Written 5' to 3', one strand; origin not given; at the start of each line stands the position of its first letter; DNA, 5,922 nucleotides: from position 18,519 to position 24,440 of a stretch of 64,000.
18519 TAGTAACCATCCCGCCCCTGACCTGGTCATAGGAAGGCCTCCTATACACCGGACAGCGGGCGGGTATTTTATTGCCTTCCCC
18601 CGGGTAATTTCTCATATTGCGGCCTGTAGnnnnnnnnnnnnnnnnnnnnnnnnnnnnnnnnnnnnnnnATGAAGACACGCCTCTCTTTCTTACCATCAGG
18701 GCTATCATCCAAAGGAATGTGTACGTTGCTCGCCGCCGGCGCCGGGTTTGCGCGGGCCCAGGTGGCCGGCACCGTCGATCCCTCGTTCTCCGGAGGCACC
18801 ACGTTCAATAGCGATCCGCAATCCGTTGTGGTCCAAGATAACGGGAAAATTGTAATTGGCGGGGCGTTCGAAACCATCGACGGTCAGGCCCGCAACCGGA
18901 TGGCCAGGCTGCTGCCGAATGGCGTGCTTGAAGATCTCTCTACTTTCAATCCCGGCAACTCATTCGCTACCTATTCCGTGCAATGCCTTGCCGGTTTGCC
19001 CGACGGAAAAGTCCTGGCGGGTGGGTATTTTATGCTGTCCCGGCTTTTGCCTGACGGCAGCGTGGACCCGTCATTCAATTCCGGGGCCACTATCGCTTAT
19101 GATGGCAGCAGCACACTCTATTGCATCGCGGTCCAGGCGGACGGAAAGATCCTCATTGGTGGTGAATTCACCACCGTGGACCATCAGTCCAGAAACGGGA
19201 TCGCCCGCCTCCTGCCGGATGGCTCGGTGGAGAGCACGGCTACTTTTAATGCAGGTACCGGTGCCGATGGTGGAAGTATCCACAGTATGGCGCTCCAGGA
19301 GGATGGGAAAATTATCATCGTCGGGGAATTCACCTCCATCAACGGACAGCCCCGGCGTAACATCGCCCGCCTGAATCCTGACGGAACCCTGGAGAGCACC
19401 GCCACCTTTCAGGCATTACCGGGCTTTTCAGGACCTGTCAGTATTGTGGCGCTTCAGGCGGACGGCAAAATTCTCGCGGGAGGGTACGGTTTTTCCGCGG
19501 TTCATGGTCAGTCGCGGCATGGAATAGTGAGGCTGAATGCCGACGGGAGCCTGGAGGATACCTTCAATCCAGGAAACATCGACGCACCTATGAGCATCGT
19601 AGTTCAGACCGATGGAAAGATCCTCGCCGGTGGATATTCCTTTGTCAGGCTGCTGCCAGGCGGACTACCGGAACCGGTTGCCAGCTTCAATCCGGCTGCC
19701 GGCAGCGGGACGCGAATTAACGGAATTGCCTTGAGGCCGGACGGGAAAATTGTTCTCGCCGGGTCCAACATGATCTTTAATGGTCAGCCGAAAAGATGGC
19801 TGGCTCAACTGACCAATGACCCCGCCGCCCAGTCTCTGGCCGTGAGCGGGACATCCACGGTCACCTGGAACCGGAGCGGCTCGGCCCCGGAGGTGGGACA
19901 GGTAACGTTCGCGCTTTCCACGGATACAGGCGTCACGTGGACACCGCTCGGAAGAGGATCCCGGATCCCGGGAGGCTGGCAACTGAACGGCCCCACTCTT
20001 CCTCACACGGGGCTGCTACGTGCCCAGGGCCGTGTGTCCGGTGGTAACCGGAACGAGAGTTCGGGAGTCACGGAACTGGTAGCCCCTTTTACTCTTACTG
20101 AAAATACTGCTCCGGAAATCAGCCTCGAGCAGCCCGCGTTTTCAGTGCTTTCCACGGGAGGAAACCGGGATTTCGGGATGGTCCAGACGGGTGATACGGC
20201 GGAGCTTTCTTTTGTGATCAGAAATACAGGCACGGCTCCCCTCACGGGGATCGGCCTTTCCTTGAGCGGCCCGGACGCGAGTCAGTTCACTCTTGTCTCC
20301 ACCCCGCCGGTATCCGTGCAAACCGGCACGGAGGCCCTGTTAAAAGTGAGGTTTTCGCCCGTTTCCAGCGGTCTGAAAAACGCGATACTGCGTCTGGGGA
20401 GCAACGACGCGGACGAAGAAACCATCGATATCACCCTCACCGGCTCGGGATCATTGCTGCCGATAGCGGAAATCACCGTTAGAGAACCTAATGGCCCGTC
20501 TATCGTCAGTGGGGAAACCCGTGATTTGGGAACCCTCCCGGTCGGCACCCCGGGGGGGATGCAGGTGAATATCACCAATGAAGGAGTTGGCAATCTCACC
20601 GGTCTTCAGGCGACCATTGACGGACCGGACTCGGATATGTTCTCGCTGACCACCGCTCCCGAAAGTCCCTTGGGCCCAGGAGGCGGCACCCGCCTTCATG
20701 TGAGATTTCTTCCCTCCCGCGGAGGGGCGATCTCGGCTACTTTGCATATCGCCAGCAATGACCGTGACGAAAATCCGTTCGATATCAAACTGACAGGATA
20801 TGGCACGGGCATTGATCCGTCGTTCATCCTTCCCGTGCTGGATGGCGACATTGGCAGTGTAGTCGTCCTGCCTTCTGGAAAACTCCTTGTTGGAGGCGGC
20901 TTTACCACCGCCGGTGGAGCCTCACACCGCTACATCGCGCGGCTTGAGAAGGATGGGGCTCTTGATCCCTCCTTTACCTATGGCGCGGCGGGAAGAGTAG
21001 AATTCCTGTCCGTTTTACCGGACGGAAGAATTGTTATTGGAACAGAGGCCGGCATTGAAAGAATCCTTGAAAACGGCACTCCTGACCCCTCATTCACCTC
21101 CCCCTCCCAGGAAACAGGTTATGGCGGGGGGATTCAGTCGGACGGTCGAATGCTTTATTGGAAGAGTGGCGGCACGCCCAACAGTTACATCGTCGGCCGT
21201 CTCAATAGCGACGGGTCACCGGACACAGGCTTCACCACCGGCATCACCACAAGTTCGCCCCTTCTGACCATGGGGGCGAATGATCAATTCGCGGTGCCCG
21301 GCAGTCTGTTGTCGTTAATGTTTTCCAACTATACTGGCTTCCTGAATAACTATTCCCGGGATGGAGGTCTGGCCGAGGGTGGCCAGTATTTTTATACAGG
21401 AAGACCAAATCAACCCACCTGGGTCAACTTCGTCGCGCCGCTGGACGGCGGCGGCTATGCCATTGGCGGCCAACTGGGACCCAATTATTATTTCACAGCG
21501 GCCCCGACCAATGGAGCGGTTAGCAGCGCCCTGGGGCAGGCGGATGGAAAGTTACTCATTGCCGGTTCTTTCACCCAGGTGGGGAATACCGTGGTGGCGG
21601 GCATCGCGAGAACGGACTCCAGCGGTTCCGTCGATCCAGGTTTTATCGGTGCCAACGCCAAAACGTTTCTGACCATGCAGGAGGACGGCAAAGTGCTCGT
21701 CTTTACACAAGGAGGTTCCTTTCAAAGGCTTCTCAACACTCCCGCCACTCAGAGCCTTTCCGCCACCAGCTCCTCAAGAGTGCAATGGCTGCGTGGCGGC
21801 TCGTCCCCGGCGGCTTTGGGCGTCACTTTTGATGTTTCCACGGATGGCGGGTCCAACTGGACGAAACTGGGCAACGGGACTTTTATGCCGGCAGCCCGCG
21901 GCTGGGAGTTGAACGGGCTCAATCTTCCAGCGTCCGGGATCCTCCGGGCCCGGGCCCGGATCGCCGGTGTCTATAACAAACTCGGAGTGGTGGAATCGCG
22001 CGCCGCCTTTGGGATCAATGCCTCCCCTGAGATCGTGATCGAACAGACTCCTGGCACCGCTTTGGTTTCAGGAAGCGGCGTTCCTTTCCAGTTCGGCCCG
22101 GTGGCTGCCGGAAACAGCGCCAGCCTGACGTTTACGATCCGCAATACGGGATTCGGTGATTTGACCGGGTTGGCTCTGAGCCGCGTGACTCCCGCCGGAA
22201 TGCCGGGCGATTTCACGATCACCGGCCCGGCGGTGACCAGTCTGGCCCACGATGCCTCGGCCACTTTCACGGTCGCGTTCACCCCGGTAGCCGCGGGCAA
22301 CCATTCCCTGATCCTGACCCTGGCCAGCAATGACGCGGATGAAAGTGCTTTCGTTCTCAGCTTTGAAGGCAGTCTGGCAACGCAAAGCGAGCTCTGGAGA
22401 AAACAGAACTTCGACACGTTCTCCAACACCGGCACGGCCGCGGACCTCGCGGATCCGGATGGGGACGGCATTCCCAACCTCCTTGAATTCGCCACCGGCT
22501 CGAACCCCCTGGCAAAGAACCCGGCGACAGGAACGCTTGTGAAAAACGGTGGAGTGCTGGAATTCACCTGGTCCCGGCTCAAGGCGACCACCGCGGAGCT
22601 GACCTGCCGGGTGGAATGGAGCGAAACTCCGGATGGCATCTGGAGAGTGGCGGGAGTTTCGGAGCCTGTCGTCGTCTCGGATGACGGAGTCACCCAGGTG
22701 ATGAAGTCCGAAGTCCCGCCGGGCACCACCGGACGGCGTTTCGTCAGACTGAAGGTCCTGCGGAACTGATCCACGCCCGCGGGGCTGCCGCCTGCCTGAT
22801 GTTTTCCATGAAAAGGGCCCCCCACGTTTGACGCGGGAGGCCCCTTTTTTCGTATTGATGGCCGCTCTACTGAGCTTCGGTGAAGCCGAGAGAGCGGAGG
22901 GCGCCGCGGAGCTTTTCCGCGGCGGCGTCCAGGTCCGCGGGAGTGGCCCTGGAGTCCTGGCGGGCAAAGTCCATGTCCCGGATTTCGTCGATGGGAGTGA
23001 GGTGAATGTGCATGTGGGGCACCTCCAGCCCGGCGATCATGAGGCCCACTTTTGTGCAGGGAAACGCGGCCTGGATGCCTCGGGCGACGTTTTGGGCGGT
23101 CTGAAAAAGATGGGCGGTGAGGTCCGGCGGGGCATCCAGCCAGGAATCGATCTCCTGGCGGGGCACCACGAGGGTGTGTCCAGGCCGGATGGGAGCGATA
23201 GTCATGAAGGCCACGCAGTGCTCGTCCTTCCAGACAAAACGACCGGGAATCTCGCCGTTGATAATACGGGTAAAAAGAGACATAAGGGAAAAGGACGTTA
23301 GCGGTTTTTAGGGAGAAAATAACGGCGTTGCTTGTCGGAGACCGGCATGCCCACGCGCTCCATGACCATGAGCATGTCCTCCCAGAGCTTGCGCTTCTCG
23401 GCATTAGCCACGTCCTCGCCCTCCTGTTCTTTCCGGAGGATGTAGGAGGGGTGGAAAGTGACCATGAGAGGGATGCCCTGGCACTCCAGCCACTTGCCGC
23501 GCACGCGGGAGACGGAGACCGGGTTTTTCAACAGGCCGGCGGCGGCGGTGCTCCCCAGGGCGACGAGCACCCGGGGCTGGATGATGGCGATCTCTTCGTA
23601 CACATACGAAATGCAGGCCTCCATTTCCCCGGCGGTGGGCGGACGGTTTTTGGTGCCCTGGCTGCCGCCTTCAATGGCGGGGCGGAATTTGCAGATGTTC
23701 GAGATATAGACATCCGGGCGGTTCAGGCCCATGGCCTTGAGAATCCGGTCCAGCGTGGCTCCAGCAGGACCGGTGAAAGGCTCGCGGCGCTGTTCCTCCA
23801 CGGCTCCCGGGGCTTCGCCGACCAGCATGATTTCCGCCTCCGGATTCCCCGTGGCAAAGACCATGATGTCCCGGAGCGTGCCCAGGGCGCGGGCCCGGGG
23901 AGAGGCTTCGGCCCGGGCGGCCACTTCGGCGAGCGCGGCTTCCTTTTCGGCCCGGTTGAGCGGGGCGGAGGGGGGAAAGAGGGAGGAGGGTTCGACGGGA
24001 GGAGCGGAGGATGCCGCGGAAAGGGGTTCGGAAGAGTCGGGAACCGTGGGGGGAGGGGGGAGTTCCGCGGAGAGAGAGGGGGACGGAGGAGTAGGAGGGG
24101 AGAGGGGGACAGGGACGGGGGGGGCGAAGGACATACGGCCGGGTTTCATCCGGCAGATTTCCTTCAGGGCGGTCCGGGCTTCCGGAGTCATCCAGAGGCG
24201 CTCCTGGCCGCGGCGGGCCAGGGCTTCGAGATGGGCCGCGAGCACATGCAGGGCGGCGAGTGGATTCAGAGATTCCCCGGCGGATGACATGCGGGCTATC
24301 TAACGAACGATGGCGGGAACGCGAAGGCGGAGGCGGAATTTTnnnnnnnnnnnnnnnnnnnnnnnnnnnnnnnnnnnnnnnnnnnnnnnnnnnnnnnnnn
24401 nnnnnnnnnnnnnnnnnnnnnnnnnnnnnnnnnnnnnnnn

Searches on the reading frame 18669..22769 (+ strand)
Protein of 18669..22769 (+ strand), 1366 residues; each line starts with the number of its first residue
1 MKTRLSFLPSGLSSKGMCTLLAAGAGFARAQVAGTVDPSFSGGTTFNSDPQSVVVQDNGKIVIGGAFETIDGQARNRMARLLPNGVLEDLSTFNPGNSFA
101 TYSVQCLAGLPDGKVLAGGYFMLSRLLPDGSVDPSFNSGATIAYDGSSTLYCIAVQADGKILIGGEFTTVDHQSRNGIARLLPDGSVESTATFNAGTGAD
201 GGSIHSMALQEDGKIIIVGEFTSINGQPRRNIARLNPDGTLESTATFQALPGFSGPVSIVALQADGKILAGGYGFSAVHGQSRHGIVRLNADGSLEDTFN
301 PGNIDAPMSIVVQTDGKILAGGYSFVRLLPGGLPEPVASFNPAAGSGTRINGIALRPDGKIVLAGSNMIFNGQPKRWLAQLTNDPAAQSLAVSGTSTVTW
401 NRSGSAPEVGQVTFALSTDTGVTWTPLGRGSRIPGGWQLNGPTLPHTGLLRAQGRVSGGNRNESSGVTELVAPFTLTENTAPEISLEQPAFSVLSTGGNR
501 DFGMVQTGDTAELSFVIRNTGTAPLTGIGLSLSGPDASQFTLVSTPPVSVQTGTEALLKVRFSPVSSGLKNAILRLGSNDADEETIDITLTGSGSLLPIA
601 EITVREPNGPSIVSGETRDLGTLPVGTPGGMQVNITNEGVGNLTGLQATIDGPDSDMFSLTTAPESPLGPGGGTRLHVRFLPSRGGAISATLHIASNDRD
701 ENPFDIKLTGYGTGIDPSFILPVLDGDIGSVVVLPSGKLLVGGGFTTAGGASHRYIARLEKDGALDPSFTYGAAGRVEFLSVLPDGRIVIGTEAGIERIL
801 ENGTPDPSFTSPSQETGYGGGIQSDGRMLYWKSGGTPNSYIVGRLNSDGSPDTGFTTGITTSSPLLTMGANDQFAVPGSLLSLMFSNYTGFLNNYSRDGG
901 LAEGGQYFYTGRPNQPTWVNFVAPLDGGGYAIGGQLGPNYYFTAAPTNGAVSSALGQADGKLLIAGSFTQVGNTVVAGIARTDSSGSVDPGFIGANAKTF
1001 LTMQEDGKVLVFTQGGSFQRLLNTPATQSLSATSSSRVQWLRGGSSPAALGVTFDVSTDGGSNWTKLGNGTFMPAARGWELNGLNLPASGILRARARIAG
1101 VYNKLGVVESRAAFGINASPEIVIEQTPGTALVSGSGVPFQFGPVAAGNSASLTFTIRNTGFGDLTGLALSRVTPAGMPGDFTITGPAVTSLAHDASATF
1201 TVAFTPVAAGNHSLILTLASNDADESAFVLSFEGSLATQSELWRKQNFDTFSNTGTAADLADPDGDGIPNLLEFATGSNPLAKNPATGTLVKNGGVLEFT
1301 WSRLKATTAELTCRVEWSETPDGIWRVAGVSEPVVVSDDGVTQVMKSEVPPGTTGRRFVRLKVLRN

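Call 23: search_protein_families(library=pfam, proteins=[window:18669-22769:+], max_evalue=0.001)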
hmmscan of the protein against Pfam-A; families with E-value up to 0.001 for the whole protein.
window:18669-22769:+ (1366 aa): 7 families
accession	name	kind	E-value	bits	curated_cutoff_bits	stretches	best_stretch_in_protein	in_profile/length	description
PF17164.10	DUF5122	-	5.7e-96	314.9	27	7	210-244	1-35/36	Domain of unknown function (DUF5122) beta-propeller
PF22073.2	Cep192_D4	-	7.6e-21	74.8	35.5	2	623-712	16-111/112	Cep192 domain 4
PF22544.2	HYDIN_VesB_CFA65-like_Ig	-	1.1e-20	74.1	25.5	2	1140-1233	10-98/100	HYDIN/CFA65/VesB-like, Ig-like domain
PF15780.11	ASH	-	1.4e-19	70.5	27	2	501-581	15-93/98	Abnormal spindle-like microcephaly-assoc'd, ASPM-SPD-2-Hydin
PF07610.17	DUF1573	-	1.7e-09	38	26.1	0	501-592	9-96/98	Protein of unknown function (DUF1573)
PF07705.17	CARDB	-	5.2e-05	23.8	22.7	0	1145-1218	15-83/101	CARDB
PF14250.11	AbrB-like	-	0.00043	20.8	25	0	143-168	23-48/70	AbrB-like transcriptional regulator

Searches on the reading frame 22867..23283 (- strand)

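Call 72: search_protein_families(library=pfam, proteins=[window:22867-23283:-], max_evalue=0.01)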
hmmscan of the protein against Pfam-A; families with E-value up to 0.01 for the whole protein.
window:22867-23283:- (138 aa): 2 families
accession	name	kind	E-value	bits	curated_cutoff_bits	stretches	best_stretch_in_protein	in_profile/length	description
PF01230.28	HIT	-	3.2e-20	73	21.5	1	10-98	2-95/98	HIT domain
PF11969.13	DcpS_C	-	7.9e-09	36.4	24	1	3-98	3-102/114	Scavenger mRNA decapping enzyme C-term binding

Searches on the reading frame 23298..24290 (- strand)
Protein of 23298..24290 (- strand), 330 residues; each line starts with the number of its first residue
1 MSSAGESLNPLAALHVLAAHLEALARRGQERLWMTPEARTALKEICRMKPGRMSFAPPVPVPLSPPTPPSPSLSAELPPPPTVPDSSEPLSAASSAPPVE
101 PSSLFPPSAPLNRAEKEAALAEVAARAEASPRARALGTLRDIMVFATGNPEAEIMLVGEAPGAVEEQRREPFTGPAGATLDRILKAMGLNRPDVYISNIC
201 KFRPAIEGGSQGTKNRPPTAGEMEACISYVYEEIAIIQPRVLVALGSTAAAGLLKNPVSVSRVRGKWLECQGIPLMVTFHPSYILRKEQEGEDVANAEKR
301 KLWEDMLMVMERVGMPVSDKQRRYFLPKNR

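Call 23: search_protein_families(library=pfam, proteins=[window:23298-24290:-], max_evalue=0.001)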
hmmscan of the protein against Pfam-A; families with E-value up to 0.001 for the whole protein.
window:23298-24290:- (330 aa): 1 family
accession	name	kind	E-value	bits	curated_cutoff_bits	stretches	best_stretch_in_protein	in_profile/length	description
PF03167.25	UDG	-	1e-35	123.3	24.3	1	146-306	2-140/141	Uracil DNA glycosylase superfamily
